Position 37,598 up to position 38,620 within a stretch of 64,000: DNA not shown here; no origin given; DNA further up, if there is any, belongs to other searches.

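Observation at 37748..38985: Lower-GC two-gene cassette of unknown function inserted between two permease genes (candidate nucleotide-modification or conflict system)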

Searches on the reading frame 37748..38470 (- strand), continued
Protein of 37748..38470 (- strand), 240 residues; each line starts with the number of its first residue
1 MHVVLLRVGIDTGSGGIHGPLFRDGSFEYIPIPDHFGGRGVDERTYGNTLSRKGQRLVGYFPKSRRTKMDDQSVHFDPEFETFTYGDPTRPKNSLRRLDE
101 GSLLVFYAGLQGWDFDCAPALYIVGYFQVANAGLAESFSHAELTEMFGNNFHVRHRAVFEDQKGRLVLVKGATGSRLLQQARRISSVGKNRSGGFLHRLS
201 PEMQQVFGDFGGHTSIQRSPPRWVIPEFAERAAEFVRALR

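Call 57: find_encoding_contigs(protein=P0030, flank=10000, max_places=2)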
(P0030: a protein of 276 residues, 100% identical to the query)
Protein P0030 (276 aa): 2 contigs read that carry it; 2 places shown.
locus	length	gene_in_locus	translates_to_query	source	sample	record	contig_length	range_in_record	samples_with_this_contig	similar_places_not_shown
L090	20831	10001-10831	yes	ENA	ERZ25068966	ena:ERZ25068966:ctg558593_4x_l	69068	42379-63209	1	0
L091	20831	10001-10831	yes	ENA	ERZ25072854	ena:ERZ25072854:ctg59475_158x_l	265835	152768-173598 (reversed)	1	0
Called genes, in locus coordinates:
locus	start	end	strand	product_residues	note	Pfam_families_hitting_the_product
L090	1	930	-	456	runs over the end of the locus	PF02056:Glyco_hydro_4, PF11975:Glyco_hydro_4C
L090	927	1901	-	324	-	PF00294:PfkB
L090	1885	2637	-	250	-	PF00515:TPR_1 (faint), PF07719:TPR_2 (faint), PF12895:ANAPC3 (faint), PF13174:TPR_6 (faint), PF13432:TPR_16 (weak), PF13414:TPR_11, PF14559:TPR_19 (weak), PF13431:TPR_17 (weak), +5 more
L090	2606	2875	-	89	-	-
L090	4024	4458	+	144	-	-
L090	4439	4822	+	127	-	PF01839:FG-GAP (faint), PF13517:FG-GAP_3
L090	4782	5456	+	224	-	PF13517:FG-GAP_3 (weak)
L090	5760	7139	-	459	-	PF00324:AA_permease, PF13520:AA_permease_2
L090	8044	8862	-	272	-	PF07592:DDE_Tnp_ISAZ013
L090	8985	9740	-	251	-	-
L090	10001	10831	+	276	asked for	PF18754:Nmad3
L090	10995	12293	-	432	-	PF00860:Xan_ur_permease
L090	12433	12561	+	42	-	PF11867:T1RH-like_C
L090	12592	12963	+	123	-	-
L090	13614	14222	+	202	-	PF01609:DDE_Tnp_1, PF13751:DDE_Tnp_1_6 (weak)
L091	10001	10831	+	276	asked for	PF18754:Nmad3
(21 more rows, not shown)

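Call 63: search_protein_families(library=pfam, alignment_id=A4, max_evalue=0.00001)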
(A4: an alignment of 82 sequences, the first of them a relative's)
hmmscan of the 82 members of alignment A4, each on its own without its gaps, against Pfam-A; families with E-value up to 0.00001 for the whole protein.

A. member 1, L007:89-685:+ (199 aa): 0 families

B. families by the number of members that match (of 82 scanned): 48 families (the first 25 are shown)
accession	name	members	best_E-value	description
PF00884.28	Sulfatase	2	1.3e-48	Sulfatase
PF00239.26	Resolvase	2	7.1e-31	Resolvase, N terminal domain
PF05598.16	DUF772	2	5.3e-20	Transposase domain (DUF772)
PF01381.28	HTH_3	2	2e-09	Helix-turn-helix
PF01663.27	Phosphodiest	2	1e-06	Type I phosphodiesterase / nucleotide pyrophosphatase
PF01053.26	Cys_Met_Meta_PP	1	4.7e-138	Cys/Met metabolism PLP-dependent enzyme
PF00704.34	Glyco_hydro_18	1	3.2e-78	Glycosyl hydrolases family 18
PF13243.12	SQHop_cyclase_C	1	2e-46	Squalene-hopene cyclase C-terminal domain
PF22505.1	RNase_J_b_CASP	1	6.5e-43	Ribonuclease J, beta-CASP domain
PF01595.25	CNNM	1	1.3e-42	Cyclin M transmembrane N-terminal domain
PF13610.12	DDE_Tnp_IS240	1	2.4e-35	DDE domain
PF01420.25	Methylase_S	1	1.8e-28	Type I restriction modification DNA specificity domain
PF01934.22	HepT-like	1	2.2e-26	Ribonuclease HepT-like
PF06634.17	DUF1156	1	4.6e-26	Protein of unknown function (DUF1156)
PF01609.27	DDE_Tnp_1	1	7.4e-25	Transposase DDE domain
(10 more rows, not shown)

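Call 64: search_protein_families(library=padloc, alignment_id=A4, max_evalue=0.00001)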
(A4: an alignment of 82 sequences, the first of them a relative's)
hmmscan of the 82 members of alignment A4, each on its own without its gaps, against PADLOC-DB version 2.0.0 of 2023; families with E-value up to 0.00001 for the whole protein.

A. member 1, L007:89-685:+ (199 aa): 0 families

B. families by the number of members that match (of 82 scanned): 147 families (the first 25 are shown)
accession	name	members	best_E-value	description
PDLC00660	HmaB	1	0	DNA-adenine methylase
PDLC00661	HmaB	1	0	DNA-adenine methylase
PDLC03151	Specificity_I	1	6.6e-94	Type I specificity subunit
PDLC03169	Specificity_I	1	3.1e-93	Type I specificity subunit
PDLC03189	Specificity_I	1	2.7e-82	Type I specificity subunit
PDLC03127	Specificity_I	1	2e-74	Type I specificity subunit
PDLC04946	PDC-S18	1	1.2e-61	-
PDLC03162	Specificity_I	1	8.8e-61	Type I specificity subunit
PDLC03107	Specificity_I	1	1.6e-57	Type I specificity subunit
PDLC03109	Specificity_I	1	1.7e-55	Type I specificity subunit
PDLC03159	Specificity_I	1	2.1e-51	Type I specificity subunit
PDLC03079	Specificity_I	1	5.3e-51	Type I specificity subunit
PDLC03179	Specificity_I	1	2e-50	Type I specificity subunit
PDLC04137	mad5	1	1.2e-46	mads_5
PDLC03148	Specificity_I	1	1.7e-45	Type I specificity subunit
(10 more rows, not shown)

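Call 71: search_protein_families(library=pfam, proteins=[L029:31-1287:+, L029:1287-1652:+, L029:1789-4476:+, L029:5906-6721:+, L029:6839-8689:+, L029:9706-10254:+, L076:3103-4989:+, L086:4278-5549:+, L049:4473-5714:+], max_evalue=0.001)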
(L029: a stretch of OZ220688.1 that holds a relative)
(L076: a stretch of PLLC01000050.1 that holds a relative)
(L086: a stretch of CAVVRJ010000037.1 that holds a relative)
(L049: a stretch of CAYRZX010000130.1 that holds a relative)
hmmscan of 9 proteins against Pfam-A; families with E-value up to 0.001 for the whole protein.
L029:31-1287:+ (419 aa): 4 families
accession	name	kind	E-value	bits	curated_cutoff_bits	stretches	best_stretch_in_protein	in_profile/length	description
PF00589.27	Phage_integrase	-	1.4e-23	84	27.1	1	81-240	3-169/172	Phage integrase family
PF01909.29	NTP_transf_2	-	1.3e-12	48.4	21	1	339-418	7-92/93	Nucleotidyltransferase domain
PF18765.7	Polbeta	-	7.9e-09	36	26.9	1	348-419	15-87/93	Polymerase beta, Nucleotidyltransferase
PF22022.2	Phage_int_M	-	7.6e-07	29.7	27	1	3-67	26-91/96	Phage integrase central domain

L029:1287-1652:+ (122 aa): 1 family
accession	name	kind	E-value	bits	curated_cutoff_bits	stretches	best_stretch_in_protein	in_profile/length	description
PF01934.22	HepT-like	-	2.2e-26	92.4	23.5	1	15-110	1-120/120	Ribonuclease HepT-like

L029:1789-4476:+ (896 aa): 2 families
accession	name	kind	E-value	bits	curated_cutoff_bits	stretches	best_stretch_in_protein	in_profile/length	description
PF06634.17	DUF1156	-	4.6e-26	91.2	24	1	11-66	1-53/73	Protein of unknown function (DUF1156)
PF02086.21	MethyltransfD12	-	9.8e-05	22.6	22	1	160-210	13-63/253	D12 class N6 adenine-specific DNA methyltransferase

L029:5906-6721:+ (272 aa): 0 families

L029:6839-8689:+ (617 aa): 3 families
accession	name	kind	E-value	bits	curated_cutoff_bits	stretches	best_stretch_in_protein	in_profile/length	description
PF00884.28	Sulfatase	-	1.3e-48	166.3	25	1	140-491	1-300/301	Sulfatase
PF01663.27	Phosphodiest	-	2.5e-06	27.8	23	0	389-454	185-248/342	Type I phosphodiesterase / nucleotide pyrophosphatase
PF16347.10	SGSH_C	-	2e-05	25.2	29.3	0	450-513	11-72/154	N-sulphoglucosamine sulphohydrolase, C-terminal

L029:9706-10254:+ (183 aa): 1 family
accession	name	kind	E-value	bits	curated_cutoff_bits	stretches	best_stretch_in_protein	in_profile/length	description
PF01850.27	PIN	-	0.00058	20.9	23.6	0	42-147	23-118/120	PIN domain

L076:3103-4989:+ (628 aa): 0 families

L086:4278-5549:+ (423 aa): 2 families
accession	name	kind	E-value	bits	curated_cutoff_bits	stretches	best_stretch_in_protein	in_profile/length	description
PF18754.6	Nmad3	-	1.8e-22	80.6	27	1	243-351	1-116/247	Nucleotide modification associated domain 3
PF18753.6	Nmad2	-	0.00014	21.9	26.1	1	63-121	13-67/200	Nucleotide modification associated domain 2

L049:4473-5714:+ (413 aa): 1 family
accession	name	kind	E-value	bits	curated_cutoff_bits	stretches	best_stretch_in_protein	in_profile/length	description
PF18754.6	Nmad3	-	8.3e-30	104.6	27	1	178-399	1-229/247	Nucleotide modification associated domain 3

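Call 72: find_related_loci(query=A2, collection=viral_contigs, flank=6000)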
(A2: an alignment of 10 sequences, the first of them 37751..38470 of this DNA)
Query A2 (240 aa) in viral_contigs; peptide patterns used: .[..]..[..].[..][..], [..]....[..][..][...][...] (x = any residue, [..] = any of these).
12 stretches matched a pattern; 1 encode a relative of the query (tblastn E <= 1e-3); 1 distinct loci.
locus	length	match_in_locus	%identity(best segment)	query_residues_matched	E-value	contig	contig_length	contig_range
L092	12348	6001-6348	32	1-111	4e-12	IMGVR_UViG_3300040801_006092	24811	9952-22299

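Call 73: search_dna_similar(query=window:37751-38470:-, collection=phages, mode=protein, max_evalue=0.001)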
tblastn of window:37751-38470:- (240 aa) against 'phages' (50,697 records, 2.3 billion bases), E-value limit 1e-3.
No match.

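Call 74: search_dna_similar(query=window:37751-38470:-, collection=plasmids, mode=protein, max_evalue=0.001)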
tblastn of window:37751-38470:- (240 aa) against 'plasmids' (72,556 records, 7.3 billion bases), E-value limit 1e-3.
Records with a match: 6; places in all: 6; records where one place covers at least 80% of the query: 3.
Best place of each record, by identity: <60% 6.
By first word of the organism name: Cupriavidus 3; Natronorubrum 1; Halorientalis 1; Natrinema 1.
By predicted mobility (MOB-suite, as given by PLSDB): conjugative 3; non-mobilizable 3.
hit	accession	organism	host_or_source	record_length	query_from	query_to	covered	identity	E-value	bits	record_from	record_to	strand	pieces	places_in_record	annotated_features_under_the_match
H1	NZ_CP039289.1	Cupriavidus necator H16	single cell,sludge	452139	3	224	93%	36.0%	5e-21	99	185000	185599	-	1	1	hypothetical protein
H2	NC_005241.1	Cupriavidus necator H16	-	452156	3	224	93%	36.0%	5e-21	99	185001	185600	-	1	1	hypothetical protein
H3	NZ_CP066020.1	Cupriavidus necator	-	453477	3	224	93%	36.0%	5e-21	99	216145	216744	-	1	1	hypothetical protein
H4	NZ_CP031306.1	Natronorubrum bangense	Cell culture,The Bange salt-alkaline ...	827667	1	171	71%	31.6%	2e-8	62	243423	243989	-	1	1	hypothetical protein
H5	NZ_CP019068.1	Halorientalis sp. IM1011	cell culture,saltern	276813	1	154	64%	32.9%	6e-12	72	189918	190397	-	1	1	hypothetical protein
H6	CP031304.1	Natrinema thermotolerans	Cell culture,Korean salt-fermented food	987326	1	129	54%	33.1%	1e-7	59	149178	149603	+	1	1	hypothetical protein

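Call 75: get_annotated_region(hit=H2, flank=6000)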
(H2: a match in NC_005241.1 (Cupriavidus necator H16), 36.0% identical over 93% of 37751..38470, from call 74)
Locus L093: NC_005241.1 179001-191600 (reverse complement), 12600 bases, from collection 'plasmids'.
description: Cupriavidus necator H16 megaplasmid pHG1, complete sequence
organism: Cupriavidus necator H16 (NCBI taxid 381666)
taxonomy: Bacteria; Pseudomonadota; Betaproteobacteria; Burkholderiales; Burkholderiaceae; Cupriavidus; Cupriavidus necator; Cupriavidus necator H16
host: -; source: -; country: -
typing (MOB-suite, as given by PLSDB): conjugative; replicon rep_cluster_120; relaxase MOBH,MOBP; mating-pair formation MPF_T
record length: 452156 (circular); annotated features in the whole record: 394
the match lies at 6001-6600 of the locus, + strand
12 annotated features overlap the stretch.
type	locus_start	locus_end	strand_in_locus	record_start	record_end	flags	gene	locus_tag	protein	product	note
CDS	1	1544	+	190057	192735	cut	-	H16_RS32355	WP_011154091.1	DEAD/DEAH box helicase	-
CDS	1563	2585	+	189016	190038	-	-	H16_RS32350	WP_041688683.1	hypothetical protein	-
CDS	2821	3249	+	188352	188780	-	-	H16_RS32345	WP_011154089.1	hypothetical protein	-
CDS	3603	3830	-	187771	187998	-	-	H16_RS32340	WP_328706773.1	hypothetical protein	-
CDS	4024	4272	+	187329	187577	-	-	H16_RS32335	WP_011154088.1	hypothetical protein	-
CDS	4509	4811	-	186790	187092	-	-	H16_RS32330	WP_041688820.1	type II toxin-antitoxin system RelE/ParE family toxin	GO:0030541 - plasmid partitioning [Evidence IEA]; GO:0051290 - protein heterotetramerization [Evidence IEA]; GO:0009432 ...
CDS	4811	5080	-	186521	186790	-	-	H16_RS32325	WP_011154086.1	type II toxin-antitoxin system ParD family antitoxin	GO:0051983 - regulation of chromosome segregation [Evidence IEA]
CDS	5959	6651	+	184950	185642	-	-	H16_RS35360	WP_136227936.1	hypothetical protein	-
CDS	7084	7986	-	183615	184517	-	-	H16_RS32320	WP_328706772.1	restriction endonuclease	GO:0009307 - DNA restriction-modification system [Evidence IEA]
CDS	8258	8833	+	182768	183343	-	-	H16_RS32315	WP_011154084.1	cold shock and DUF1294 domain-containing protein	-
CDS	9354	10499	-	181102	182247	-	-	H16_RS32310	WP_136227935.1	hypothetical protein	-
CDS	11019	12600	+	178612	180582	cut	-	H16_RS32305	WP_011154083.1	AAA family ATPase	-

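Call 95: search_protein_families(library=phrogs, proteins=[window:37748-38470:-, L004:4444-5019:+, L031:4399-5010:+, L074:4378-4977:+], max_evalue=0.01)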
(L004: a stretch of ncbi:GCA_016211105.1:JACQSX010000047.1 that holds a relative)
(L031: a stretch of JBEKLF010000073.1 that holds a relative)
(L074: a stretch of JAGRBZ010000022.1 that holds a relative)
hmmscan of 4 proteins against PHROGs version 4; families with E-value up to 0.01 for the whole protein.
window:37748-38470:- (240 aa): 1 family
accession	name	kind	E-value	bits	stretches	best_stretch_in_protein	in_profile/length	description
phrog_34025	-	unknown function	2e-15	57.9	1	1-153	1-167/277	-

L004:4444-5019:+ (191 aa): 0 families

L031:4399-5010:+ (203 aa): 0 families

L074:4378-4977:+ (199 aa): 0 families
